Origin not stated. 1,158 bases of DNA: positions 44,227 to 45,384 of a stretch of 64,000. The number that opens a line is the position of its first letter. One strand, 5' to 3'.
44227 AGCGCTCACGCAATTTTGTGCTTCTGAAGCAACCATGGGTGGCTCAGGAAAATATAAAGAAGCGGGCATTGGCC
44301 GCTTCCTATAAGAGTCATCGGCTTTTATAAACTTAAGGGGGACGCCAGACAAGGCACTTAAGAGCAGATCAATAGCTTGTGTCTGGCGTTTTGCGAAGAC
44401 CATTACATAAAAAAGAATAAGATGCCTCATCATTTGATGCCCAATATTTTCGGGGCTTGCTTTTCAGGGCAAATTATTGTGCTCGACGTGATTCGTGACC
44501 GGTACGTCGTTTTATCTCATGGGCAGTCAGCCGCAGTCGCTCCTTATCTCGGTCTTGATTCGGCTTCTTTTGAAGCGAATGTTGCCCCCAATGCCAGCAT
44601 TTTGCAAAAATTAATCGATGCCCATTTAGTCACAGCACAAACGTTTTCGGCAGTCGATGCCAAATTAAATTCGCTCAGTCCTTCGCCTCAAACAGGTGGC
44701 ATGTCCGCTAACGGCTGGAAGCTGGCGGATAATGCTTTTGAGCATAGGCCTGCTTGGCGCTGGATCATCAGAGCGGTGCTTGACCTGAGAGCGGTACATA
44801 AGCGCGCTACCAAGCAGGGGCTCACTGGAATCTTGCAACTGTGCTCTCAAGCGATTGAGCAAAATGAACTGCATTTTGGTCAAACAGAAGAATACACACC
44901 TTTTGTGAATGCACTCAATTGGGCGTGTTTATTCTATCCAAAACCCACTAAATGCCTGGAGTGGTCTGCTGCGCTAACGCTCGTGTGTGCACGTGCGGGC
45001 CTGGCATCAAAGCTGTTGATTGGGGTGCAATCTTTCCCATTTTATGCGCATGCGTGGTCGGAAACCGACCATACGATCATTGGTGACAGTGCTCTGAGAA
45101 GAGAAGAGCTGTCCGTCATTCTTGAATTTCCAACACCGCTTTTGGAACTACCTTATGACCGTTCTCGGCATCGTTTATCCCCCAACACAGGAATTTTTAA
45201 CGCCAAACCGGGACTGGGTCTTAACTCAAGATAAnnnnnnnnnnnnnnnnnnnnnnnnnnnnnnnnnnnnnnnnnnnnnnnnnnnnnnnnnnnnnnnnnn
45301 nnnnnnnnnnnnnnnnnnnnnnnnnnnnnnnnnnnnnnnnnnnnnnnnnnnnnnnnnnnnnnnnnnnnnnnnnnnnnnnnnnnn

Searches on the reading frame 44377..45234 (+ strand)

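Call 22: search_protein_families(library=pfam, proteins=[window:44377-45234:+])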
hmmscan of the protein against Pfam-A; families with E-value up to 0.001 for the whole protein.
window:44377-45234:+ (285 aa): 1 family
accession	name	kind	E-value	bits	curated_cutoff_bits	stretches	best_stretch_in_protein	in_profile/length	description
PF13471.12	Transglut_core3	-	2.5e-17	63.3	26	1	170-249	35-116/117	Transglutaminase-like superfamily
